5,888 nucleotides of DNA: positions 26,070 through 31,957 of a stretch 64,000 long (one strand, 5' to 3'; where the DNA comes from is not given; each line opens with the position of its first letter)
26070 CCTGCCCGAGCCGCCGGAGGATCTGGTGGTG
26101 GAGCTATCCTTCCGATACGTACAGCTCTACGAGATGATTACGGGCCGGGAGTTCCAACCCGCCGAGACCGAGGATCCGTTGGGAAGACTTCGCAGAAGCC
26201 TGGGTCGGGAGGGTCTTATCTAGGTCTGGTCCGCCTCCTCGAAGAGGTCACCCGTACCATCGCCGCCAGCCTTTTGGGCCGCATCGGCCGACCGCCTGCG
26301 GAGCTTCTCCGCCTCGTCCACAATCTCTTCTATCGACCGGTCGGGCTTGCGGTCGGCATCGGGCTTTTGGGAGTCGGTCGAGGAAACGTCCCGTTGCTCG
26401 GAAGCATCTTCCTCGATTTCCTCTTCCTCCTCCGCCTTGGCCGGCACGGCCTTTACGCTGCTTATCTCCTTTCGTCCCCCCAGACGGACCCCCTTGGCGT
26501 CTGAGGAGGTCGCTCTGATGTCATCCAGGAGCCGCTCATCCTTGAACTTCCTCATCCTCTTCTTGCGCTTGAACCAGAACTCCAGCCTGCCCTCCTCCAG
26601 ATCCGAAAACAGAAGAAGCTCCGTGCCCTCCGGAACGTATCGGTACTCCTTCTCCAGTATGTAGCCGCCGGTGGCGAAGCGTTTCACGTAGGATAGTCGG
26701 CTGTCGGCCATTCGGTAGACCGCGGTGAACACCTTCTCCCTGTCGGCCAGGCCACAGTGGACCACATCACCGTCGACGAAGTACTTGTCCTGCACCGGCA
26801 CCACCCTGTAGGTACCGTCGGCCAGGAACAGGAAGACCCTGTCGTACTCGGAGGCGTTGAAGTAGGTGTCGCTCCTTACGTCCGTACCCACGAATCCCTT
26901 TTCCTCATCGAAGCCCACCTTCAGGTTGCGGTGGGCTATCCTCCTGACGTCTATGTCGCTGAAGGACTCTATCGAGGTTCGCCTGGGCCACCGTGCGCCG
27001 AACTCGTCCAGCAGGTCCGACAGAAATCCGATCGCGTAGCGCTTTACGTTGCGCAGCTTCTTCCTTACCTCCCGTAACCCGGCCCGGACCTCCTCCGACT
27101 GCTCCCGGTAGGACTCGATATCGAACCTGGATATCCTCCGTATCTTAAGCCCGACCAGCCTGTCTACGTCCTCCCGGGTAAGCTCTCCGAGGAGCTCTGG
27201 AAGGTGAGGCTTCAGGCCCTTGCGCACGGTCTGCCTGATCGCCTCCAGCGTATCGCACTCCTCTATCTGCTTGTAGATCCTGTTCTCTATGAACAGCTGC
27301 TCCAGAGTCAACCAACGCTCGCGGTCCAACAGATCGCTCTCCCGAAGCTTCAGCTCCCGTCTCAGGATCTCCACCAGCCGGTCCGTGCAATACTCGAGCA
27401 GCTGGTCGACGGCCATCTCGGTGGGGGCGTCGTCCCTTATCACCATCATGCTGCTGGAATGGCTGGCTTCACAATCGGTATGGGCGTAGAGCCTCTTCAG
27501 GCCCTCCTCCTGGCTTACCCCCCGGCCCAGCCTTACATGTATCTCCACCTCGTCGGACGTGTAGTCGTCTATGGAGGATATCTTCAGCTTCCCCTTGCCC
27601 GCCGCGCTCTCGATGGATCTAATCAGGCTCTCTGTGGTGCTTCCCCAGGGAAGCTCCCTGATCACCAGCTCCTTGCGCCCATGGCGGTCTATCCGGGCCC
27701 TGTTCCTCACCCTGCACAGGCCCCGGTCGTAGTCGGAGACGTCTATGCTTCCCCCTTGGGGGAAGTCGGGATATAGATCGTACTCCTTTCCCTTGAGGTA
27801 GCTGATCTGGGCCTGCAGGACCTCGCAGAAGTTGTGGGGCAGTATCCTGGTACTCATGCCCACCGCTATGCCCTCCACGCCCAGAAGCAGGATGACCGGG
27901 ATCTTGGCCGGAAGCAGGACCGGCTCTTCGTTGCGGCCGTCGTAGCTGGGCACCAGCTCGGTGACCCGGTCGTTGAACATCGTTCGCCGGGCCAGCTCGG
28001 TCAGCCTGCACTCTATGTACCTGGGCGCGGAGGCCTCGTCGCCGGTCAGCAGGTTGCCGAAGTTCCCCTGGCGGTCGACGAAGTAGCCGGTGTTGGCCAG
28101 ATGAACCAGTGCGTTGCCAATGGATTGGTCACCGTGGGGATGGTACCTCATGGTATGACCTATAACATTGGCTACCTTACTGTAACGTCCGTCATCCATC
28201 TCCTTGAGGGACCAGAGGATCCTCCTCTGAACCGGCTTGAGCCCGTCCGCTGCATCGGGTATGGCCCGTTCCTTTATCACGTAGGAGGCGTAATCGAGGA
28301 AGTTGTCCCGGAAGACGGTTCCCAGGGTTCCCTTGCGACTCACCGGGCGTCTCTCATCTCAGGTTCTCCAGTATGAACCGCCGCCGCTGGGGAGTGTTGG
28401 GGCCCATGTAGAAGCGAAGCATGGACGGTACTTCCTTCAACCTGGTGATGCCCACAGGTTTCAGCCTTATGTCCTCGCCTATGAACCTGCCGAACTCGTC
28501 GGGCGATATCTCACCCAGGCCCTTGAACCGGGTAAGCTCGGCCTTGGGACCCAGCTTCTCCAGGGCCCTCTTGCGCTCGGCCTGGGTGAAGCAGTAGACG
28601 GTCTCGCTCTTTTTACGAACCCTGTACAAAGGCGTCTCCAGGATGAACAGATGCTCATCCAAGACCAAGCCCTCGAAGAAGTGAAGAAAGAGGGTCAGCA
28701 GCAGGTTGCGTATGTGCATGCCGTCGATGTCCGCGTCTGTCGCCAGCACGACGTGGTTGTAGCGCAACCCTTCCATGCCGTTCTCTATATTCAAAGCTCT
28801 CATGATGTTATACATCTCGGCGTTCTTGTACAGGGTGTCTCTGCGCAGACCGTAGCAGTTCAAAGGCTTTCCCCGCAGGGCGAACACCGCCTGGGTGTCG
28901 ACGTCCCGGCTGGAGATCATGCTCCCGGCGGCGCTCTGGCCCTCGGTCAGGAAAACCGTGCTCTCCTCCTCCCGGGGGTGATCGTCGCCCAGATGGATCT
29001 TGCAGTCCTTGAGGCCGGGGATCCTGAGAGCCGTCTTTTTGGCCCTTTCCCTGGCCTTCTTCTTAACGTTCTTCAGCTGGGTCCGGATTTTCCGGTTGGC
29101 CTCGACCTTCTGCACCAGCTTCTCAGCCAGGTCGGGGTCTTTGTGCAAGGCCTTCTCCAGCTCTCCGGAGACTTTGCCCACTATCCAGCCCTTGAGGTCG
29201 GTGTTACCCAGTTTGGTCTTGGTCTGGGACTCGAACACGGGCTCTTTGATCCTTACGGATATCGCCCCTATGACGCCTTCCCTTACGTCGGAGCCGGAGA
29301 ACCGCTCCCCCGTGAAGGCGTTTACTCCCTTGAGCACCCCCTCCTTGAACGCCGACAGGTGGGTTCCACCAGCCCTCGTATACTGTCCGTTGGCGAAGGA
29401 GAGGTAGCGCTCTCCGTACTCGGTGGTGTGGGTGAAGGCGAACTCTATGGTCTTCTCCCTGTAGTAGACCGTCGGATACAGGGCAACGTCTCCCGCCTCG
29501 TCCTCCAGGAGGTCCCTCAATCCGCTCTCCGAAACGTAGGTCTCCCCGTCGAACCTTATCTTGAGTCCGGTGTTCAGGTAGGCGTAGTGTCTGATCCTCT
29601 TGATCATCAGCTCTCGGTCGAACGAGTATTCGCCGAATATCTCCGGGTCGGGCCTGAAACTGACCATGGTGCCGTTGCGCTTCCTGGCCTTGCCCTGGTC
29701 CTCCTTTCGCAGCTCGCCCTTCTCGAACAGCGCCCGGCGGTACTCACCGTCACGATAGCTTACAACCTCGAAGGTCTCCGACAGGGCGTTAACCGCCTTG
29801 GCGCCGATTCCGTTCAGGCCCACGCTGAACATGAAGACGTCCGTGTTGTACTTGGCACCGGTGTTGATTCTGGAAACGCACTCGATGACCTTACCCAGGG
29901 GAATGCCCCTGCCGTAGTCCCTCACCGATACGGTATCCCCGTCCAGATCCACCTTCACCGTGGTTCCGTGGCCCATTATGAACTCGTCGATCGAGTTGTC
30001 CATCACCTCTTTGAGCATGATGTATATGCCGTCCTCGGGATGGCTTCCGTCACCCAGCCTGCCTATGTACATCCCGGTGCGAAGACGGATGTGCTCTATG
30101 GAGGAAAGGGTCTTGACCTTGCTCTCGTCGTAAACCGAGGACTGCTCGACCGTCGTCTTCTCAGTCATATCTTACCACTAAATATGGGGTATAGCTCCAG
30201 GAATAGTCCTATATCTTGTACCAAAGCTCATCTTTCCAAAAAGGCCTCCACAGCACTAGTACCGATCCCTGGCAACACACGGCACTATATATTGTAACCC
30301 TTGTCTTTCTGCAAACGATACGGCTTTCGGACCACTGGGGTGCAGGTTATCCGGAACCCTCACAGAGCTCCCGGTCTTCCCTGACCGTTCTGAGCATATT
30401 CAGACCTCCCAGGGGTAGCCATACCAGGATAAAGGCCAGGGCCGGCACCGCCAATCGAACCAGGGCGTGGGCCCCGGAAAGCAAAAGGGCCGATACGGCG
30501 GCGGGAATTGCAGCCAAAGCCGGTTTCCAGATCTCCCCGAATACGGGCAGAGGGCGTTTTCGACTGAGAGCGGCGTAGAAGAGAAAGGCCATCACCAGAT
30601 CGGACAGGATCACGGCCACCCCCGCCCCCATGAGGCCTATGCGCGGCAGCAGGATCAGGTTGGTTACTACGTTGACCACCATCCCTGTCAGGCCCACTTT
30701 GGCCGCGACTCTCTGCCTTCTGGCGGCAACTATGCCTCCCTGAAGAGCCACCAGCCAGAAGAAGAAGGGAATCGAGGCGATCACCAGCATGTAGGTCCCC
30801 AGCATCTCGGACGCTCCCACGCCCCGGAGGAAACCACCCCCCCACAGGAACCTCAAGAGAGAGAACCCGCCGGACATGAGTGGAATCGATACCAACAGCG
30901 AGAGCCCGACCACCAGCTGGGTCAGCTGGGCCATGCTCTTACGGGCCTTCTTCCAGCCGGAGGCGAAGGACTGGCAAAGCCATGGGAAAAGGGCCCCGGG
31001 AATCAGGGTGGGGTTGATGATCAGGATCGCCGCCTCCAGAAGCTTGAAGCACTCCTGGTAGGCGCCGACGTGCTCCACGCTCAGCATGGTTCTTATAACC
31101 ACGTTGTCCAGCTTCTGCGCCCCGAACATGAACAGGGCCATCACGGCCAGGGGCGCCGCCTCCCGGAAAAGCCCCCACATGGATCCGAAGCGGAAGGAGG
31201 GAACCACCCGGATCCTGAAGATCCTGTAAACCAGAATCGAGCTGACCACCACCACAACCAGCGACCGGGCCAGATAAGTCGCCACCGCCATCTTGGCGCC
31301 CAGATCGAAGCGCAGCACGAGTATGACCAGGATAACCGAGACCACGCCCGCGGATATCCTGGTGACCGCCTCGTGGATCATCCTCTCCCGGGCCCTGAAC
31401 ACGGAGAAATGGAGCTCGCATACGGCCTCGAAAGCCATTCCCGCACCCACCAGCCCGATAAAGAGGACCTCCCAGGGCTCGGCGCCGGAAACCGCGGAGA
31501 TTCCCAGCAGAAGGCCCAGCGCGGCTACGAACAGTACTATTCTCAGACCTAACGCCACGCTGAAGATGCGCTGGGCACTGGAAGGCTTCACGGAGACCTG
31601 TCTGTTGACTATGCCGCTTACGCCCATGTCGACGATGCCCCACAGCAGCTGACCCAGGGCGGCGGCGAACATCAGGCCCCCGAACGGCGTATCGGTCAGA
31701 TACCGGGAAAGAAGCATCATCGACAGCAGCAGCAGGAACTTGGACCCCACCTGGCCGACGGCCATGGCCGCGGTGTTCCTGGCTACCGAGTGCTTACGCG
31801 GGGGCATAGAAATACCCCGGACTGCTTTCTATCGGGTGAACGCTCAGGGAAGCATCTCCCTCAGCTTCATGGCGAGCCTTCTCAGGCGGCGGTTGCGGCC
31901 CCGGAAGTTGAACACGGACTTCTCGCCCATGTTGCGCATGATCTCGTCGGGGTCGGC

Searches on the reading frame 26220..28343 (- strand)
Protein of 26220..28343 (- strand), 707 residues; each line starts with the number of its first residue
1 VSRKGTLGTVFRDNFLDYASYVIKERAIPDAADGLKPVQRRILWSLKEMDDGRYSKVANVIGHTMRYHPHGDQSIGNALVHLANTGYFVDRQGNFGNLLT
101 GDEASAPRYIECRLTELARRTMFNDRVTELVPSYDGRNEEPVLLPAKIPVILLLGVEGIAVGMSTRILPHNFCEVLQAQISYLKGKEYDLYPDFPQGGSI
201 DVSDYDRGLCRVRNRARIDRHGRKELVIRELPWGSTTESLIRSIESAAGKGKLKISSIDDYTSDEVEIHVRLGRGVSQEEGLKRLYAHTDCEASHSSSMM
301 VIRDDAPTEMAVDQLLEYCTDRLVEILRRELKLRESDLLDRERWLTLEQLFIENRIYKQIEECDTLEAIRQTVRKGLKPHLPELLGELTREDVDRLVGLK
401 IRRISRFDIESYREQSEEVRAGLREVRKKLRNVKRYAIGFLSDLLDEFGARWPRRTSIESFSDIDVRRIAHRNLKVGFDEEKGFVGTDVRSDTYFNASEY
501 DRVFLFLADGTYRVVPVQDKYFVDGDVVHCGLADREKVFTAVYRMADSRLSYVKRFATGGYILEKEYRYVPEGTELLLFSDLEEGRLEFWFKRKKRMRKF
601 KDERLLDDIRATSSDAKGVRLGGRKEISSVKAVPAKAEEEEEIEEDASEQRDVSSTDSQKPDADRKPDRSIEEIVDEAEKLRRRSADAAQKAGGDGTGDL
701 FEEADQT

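Call 36: search_protein_families(library=pfam, proteins=[window:26220-28343:-], max_evalue=0.0001)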
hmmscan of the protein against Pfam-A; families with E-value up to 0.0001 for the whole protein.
window:26220-28343:- (707 aa): 1 family
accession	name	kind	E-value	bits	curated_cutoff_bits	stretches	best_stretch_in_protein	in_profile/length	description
PF00521.26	DNA_topoisoIV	-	4.4e-101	339.3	31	1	26-434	1-421/432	DNA gyrase/topoisomerase IV, subunit A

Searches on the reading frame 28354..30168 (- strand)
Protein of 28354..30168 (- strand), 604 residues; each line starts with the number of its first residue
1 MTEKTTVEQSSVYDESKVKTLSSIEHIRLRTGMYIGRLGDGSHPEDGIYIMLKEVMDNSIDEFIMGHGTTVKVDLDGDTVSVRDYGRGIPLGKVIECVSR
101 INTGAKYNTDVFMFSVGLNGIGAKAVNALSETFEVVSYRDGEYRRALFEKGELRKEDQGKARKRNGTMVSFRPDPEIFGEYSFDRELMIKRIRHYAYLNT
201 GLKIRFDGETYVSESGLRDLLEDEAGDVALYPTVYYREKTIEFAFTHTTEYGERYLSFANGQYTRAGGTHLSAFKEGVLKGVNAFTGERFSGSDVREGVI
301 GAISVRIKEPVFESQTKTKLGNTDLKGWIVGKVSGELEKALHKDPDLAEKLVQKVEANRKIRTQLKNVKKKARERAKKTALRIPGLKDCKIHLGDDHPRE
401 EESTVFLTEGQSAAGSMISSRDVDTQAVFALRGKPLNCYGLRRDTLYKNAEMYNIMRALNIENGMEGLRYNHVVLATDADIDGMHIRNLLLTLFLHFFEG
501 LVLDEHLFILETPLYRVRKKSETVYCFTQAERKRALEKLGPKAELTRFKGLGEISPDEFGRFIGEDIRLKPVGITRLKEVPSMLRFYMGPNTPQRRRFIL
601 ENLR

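Call 36: search_protein_families(library=pfam, proteins=[window:28354-30168:-], max_evalue=0.0001)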
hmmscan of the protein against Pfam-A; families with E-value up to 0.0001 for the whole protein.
window:28354-30168:- (604 aa): 3 families
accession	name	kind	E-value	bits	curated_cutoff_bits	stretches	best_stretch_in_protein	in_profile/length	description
PF00204.31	DNA_gyraseB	-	4.5e-32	111.3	27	1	239-369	32-171/173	DNA gyrase B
PF01751.28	Toprim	-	1.2e-11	45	23.1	1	405-495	2-81/96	Toprim domain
PF02518.31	HATPase_c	-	3.5e-08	34.3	26.4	1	45-173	3-107/111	Histidine kinase-, DNA gyrase B-, and HSP90-like ATPase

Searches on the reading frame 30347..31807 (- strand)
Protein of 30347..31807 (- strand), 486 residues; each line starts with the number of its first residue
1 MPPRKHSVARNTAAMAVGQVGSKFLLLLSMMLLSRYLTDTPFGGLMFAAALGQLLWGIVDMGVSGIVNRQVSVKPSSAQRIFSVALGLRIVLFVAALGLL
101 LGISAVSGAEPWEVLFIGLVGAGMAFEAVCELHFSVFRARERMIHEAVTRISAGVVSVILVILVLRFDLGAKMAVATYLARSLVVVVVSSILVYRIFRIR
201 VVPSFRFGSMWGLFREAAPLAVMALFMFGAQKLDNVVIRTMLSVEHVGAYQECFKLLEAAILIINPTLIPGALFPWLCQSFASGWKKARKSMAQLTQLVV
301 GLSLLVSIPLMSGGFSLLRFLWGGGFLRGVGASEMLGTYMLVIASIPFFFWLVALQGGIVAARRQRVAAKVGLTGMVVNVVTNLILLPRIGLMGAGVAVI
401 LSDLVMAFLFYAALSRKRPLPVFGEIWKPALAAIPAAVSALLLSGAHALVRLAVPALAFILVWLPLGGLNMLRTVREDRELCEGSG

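Call 36: search_protein_families(library=pfam, proteins=[window:30347-31807:-], max_evalue=0.0001)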
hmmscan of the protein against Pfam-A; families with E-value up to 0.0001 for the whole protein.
window:30347-31807:- (486 aa): 3 families
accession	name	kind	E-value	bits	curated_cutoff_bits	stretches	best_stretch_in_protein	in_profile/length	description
PF01943.22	Polysacc_synt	-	6.4e-20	72.1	28.2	1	8-279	1-272/274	Polysaccharide biosynthesis protein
PF13440.11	Polysacc_synt_3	-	2e-11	44.1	23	1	32-314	1-272/293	Polysaccharide biosynthesis protein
PF03023.19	MurJ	-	1.2e-06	27.8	27.4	1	156-451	139-433/451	Lipid II flippase MurJ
